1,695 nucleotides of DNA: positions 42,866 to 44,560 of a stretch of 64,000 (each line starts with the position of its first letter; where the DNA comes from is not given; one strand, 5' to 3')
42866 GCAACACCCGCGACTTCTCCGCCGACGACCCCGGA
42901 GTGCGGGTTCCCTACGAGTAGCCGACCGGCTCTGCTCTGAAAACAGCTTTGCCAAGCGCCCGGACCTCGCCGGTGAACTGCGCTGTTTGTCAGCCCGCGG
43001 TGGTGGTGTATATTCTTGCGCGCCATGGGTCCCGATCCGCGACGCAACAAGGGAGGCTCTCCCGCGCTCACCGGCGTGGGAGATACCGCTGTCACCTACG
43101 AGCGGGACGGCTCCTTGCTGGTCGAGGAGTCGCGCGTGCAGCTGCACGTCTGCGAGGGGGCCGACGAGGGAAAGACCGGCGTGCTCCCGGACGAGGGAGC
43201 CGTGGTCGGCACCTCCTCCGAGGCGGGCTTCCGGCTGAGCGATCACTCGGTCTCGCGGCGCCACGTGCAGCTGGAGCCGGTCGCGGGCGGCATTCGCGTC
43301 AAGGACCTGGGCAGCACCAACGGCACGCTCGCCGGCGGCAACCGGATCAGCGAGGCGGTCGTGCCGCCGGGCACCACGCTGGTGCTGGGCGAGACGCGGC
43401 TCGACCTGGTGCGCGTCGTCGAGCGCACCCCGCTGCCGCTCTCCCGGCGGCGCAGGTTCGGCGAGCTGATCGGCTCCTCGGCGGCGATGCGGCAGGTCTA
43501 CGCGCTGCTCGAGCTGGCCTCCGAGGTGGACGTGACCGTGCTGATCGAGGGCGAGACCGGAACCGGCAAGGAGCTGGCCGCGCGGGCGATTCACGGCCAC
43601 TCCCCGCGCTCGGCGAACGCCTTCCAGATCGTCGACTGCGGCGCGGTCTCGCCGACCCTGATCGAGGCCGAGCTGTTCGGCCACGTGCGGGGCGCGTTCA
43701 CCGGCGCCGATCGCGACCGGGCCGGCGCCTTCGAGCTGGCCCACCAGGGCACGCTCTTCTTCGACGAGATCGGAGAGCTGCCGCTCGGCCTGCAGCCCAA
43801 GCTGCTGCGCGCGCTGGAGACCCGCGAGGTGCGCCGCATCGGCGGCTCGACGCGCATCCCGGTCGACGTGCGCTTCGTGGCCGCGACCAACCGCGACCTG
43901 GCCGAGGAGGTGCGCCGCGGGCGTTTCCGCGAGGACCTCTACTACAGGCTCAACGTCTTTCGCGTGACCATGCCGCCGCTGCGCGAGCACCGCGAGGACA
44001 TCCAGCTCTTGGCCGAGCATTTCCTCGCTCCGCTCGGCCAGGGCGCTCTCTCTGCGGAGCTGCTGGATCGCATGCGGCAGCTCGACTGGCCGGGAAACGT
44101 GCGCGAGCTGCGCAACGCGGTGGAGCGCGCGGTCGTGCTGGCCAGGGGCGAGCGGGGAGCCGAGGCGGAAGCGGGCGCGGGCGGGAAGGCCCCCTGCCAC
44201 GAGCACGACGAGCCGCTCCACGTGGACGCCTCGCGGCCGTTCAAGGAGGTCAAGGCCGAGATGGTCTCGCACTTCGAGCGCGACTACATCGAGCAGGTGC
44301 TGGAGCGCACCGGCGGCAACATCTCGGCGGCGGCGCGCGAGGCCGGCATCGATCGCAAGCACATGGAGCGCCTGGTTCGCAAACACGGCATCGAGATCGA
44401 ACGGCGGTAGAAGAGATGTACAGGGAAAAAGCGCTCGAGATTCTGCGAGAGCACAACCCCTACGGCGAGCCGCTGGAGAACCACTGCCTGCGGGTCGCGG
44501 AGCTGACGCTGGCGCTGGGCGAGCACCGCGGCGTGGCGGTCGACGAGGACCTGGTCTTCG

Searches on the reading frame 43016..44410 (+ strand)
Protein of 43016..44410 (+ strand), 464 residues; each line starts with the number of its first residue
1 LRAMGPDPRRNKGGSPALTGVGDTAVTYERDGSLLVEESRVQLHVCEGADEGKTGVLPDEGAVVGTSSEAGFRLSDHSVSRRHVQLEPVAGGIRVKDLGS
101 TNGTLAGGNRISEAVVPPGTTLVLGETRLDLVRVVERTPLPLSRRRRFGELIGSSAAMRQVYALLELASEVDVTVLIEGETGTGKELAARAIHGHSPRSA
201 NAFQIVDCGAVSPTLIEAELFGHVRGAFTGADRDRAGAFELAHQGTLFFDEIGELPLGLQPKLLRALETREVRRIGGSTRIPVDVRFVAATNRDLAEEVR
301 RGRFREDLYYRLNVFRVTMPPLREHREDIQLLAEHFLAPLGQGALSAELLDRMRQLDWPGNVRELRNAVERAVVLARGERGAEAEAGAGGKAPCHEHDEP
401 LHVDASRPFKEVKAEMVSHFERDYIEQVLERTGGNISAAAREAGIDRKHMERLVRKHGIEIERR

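Call 76: search_protein_families(library=pfam, max_evalue=0.01, proteins=[window:43016-44410:+])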
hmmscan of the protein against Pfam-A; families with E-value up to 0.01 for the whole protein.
window:43016-44410:+ (464 aa): 9 families
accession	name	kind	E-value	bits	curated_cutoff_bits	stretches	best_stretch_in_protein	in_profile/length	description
PF00158.32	Sigma54_activat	-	7.3e-67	224.7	20.2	1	151-317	1-167/168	Sigma-54 interaction domain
PF14532.12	Sigma54_activ_2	-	5.5e-17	62.7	25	1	152-322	1-138/138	Sigma-54 interaction domain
PF25601.1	AAA_lid_14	-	1.2e-16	60.7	27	1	323-379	1-63/87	AAA+ ATPase lid domain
PF16697.10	Yop-YscD_cpl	-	4.3e-13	49.8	33.2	1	45-133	2-92/94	Inner membrane component of T3SS, cytoplasmic domain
PF00498.31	FHA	-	3.1e-10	40.8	20.7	1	63-125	2-67/67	FHA domain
PF02954.25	HTH_8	-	4.7e-09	36.3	22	1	420-448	5-33/42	Bacterial regulatory protein, Fis family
PF01078.27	Mg_chelatase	-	3.2e-07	30.4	20.3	1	164-293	14-158/207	Magnesium chelatase, subunit ChlI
PF07728.20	AAA_5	-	0.00026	21.5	22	1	175-293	2-123/139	AAA domain (dynein-related subfamily)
PF00004.35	AAA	-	0.00032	21.6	21.2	1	175-309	1-128/131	ATPase family associated with various cellular activities (AAA)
